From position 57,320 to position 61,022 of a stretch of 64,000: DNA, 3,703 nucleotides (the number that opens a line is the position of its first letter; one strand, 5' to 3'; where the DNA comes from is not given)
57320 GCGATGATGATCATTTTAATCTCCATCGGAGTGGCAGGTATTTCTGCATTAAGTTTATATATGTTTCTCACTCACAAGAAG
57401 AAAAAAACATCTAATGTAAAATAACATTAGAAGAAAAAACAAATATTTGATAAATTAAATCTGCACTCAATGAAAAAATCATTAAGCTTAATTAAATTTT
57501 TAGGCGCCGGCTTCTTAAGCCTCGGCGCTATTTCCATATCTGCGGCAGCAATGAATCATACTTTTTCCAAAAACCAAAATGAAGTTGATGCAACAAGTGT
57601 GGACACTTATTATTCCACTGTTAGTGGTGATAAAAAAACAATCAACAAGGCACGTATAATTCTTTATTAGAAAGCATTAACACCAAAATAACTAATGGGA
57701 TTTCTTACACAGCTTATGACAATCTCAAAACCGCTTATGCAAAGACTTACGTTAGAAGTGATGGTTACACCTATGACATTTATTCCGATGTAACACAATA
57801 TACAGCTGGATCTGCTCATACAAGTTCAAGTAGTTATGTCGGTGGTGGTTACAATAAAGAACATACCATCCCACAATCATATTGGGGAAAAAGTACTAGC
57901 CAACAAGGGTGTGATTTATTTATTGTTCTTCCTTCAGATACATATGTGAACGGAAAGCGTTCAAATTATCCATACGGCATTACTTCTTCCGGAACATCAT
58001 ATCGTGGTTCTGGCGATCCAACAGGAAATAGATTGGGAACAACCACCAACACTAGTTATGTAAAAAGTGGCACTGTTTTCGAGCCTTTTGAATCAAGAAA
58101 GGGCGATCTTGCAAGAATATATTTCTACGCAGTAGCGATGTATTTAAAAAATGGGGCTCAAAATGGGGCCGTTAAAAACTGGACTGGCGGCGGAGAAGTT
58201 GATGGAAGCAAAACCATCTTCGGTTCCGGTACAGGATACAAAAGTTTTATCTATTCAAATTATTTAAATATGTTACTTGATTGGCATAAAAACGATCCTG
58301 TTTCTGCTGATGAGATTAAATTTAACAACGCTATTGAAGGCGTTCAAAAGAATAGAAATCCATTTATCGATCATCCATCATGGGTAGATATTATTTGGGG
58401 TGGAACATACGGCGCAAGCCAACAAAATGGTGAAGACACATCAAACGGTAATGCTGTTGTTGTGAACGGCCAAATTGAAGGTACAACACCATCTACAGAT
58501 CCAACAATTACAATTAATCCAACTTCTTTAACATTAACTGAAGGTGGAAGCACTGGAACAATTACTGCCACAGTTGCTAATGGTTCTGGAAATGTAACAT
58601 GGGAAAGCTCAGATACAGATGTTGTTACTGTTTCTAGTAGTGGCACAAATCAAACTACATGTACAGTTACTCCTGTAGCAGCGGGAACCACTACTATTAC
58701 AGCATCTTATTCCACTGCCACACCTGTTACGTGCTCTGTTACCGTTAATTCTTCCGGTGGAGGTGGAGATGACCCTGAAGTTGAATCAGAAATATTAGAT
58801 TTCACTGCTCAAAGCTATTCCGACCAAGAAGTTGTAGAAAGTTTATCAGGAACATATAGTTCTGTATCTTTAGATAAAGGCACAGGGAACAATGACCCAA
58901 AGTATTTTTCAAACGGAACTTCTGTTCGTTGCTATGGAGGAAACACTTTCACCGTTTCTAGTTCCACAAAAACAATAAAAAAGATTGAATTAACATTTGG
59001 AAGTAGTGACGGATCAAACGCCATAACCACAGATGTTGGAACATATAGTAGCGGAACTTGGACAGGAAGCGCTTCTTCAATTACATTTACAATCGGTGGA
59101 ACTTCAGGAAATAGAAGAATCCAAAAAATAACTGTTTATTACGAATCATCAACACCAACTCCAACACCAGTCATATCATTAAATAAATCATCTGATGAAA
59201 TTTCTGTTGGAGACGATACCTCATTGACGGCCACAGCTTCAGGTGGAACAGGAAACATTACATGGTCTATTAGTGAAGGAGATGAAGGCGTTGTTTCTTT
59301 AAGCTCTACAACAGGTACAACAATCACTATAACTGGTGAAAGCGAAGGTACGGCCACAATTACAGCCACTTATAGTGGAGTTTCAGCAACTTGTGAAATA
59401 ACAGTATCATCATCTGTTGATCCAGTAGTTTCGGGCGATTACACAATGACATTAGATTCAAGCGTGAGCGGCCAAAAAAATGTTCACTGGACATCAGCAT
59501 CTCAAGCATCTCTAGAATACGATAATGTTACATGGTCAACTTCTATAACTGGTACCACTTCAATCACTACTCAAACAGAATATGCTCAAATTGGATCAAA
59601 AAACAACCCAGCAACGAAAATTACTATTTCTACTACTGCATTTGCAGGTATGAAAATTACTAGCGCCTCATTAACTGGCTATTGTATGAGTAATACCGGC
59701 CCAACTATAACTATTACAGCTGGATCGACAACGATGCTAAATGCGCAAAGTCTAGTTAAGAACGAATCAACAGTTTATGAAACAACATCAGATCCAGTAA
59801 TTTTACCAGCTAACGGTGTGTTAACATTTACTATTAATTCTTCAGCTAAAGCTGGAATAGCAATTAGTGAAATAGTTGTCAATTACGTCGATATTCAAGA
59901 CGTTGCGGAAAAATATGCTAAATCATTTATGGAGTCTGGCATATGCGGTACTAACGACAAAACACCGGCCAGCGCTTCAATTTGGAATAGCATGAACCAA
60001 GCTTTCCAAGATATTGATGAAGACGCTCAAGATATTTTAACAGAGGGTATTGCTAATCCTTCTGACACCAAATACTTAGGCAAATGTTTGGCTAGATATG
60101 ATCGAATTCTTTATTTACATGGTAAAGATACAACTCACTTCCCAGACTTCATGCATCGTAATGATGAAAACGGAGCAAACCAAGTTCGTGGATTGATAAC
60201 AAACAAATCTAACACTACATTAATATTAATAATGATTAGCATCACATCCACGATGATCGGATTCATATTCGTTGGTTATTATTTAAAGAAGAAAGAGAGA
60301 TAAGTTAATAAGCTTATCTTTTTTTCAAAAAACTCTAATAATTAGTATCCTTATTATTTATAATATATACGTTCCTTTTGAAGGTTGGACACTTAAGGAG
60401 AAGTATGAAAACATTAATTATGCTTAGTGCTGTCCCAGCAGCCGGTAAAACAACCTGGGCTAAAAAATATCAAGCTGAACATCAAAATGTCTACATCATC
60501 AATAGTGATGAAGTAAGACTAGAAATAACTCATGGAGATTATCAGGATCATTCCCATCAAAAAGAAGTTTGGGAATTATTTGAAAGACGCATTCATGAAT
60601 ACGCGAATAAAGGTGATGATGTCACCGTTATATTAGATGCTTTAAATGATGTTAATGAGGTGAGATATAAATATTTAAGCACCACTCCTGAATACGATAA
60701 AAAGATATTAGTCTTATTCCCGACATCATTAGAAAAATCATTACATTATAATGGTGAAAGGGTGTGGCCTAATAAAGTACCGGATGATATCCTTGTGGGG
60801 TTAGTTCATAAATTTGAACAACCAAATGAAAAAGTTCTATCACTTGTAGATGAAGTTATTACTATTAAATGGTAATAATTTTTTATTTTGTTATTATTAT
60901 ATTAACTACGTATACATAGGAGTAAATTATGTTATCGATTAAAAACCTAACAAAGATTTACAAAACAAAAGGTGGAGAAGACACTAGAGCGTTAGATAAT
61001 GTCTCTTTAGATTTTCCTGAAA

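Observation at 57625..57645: A7 homopolymer frameshift splitting the third nuclease paralog: candidate slipped-strand phase variation (or pseudogene or sequencing error)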

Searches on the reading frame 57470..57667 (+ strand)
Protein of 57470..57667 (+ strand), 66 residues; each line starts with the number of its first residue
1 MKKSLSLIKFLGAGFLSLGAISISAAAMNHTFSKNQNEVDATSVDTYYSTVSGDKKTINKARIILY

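Call 23: find_encoding_contigs(protein=P0124, flank=7000, max_places=10)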
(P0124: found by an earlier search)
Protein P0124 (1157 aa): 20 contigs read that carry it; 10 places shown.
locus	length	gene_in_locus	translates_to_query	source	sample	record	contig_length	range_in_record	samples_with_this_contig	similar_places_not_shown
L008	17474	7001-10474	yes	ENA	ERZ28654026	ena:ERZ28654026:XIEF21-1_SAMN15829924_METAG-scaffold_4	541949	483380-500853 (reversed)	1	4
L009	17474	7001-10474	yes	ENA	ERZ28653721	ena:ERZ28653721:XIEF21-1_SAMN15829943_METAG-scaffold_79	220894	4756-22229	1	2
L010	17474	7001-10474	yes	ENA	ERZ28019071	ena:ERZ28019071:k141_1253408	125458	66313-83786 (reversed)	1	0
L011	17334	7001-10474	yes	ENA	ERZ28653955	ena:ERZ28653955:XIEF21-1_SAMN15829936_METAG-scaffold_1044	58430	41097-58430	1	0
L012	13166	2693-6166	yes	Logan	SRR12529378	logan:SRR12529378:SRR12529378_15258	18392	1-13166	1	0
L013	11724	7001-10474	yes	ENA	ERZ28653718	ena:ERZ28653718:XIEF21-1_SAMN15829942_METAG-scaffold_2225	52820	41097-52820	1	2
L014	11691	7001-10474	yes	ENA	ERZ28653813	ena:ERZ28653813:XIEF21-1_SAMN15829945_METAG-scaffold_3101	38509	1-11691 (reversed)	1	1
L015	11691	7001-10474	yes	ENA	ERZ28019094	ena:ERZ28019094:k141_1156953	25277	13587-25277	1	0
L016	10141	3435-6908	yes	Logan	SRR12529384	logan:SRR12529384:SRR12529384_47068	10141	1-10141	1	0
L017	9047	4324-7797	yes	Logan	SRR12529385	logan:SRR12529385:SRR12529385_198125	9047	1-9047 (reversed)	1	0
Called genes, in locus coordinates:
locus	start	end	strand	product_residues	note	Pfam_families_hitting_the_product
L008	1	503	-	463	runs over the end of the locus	PF02812:ELFV_dehydrog_N, PF00208:ELFV_dehydrog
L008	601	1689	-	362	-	PF01381:HTH_3, PF06114:Peptidase_M78 (faint)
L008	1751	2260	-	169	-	PF04970:LRAT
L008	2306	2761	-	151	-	PF00383:dCMP_cyt_deam_1, PF14437:MafB19-deam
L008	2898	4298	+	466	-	PF01523:PmbA_TldD_1st, PF19290:PmbA_TldD_2nd, PF19289:PmbA_TldD_3rd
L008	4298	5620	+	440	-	PF01523:PmbA_TldD_1st (weak), PF19290:PmbA_TldD_2nd, PF19289:PmbA_TldD_3rd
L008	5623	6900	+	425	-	PF04231:Endonuclease_1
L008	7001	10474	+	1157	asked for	PF04231:Endonuclease_1, PF07523:Big_3 (faint)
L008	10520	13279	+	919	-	PF04231:Endonuclease_1, PF02368:Big_2 (weak), PF07523:Big_3 (weak)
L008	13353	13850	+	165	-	PF06414:Zeta_toxin (faint), PF08433:KTI12, PF13671:AAA_33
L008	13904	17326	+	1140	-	PF00005:ABC_tran, PF02463:SMC_N, PF02687:FtsX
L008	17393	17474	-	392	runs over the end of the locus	-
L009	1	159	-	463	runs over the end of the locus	PF02812:ELFV_dehydrog_N, PF00208:ELFV_dehydrog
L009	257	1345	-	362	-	PF01381:HTH_3, PF06114:Peptidase_M78 (weak)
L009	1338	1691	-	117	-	-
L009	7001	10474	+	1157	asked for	PF04231:Endonuclease_1, PF07523:Big_3 (faint)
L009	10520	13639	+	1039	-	PF04231:Endonuclease_1, PF02368:Big_2 (weak)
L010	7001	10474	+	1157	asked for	PF04231:Endonuclease_1, PF07523:Big_3 (faint)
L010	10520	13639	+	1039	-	PF04231:Endonuclease_1, PF02368:Big_2 (weak)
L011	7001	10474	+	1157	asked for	PF04231:Endonuclease_1, PF07523:Big_3 (faint)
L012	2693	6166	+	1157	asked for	PF04231:Endonuclease_1, PF07523:Big_3 (faint)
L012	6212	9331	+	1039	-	PF04231:Endonuclease_1, PF02368:Big_2 (weak)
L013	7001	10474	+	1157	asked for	PF04231:Endonuclease_1, PF07523:Big_3 (faint)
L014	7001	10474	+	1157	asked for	PF04231:Endonuclease_1, PF07523:Big_3 (faint)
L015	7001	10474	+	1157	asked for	PF04231:Endonuclease_1, PF07523:Big_3 (faint)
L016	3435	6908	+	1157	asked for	PF04231:Endonuclease_1, PF07523:Big_3 (faint)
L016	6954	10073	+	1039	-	PF04231:Endonuclease_1, PF02368:Big_2 (weak)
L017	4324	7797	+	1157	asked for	PF04231:Endonuclease_1, PF07523:Big_3 (faint)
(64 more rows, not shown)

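Call 41: find_encoding_contigs(protein=P0123, flank=4500, max_places=4)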
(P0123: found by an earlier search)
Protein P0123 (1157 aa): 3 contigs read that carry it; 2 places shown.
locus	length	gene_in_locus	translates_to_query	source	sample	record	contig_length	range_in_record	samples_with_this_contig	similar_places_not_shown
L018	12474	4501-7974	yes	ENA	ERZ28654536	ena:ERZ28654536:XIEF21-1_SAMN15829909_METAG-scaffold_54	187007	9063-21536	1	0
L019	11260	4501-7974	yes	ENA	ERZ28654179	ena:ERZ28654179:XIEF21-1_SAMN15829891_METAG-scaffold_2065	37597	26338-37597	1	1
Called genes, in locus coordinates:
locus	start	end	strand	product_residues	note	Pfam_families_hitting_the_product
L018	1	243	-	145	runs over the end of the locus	PF00383:dCMP_cyt_deam_1, PF14437:MafB19-deam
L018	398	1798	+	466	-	PF01523:PmbA_TldD_1st, PF19290:PmbA_TldD_2nd, PF19289:PmbA_TldD_3rd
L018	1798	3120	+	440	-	PF01523:PmbA_TldD_1st (weak), PF19290:PmbA_TldD_2nd, PF19289:PmbA_TldD_3rd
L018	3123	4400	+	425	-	PF04231:Endonuclease_1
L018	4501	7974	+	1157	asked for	PF04231:Endonuclease_1, PF07523:Big_3 (faint)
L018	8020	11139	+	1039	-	PF04231:Endonuclease_1, PF02368:Big_2 (weak)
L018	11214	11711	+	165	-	PF08433:KTI12, PF13671:AAA_33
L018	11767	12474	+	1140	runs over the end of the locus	PF00005:ABC_tran, PF02463:SMC_N, PF02687:FtsX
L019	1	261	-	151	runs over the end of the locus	PF00383:dCMP_cyt_deam_1, PF14437:MafB19-deam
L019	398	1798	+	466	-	PF01523:PmbA_TldD_1st, PF19290:PmbA_TldD_2nd, PF19289:PmbA_TldD_3rd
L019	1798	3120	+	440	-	PF01523:PmbA_TldD_1st (weak), PF19290:PmbA_TldD_2nd, PF19289:PmbA_TldD_3rd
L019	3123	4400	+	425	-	PF04231:Endonuclease_1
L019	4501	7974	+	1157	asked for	PF04231:Endonuclease_1, PF07523:Big_3 (faint)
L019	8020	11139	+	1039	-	PF04231:Endonuclease_1, PF02368:Big_2 (weak)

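Call 42: find_encoding_contigs(protein=P0127, flank=4500, max_places=4)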
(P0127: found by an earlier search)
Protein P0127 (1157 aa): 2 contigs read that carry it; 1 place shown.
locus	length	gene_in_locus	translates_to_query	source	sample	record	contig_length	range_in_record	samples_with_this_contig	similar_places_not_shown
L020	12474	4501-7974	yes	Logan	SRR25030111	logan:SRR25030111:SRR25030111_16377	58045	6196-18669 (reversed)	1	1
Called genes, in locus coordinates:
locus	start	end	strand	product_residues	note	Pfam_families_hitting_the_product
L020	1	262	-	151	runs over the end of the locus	PF00383:dCMP_cyt_deam_1, PF14437:MafB19-deam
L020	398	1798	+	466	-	PF01523:PmbA_TldD_1st, PF19290:PmbA_TldD_2nd, PF19289:PmbA_TldD_3rd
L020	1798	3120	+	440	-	PF01523:PmbA_TldD_1st (weak), PF19290:PmbA_TldD_2nd, PF19289:PmbA_TldD_3rd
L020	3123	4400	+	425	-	PF04231:Endonuclease_1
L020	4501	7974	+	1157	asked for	PF04231:Endonuclease_1, PF07523:Big_3 (faint)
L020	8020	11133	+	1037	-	PF04231:Endonuclease_1, PF02368:Big_2 (weak), PF07523:Big_3 (faint)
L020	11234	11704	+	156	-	PF08433:KTI12, PF13671:AAA_33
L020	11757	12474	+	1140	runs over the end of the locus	PF00005:ABC_tran, PF02463:SMC_N, PF02687:FtsX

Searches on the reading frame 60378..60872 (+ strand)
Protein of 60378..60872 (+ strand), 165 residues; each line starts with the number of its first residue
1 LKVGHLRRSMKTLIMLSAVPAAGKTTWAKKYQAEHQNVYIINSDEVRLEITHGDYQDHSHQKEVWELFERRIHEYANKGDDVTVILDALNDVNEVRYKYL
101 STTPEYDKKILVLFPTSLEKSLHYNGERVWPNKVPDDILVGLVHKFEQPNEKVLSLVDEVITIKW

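Call 9: search_protein_families(library=pfam, proteins=[window:60378-60872:+])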
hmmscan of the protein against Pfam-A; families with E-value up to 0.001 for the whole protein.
window:60378-60872:+ (165 aa): 3 families
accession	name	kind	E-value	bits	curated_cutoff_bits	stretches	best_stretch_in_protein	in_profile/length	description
PF08433.16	KTI12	-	3.2e-15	56.8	22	1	13-152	3-143/271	Chromatin associated protein KTI12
PF13671.12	AAA_33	-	1.3e-11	45.5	27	1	13-135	1-129/143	AAA domain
PF06414.18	Zeta_toxin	-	2.5e-05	24.3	22.3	1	8-74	13-82/199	Zeta toxin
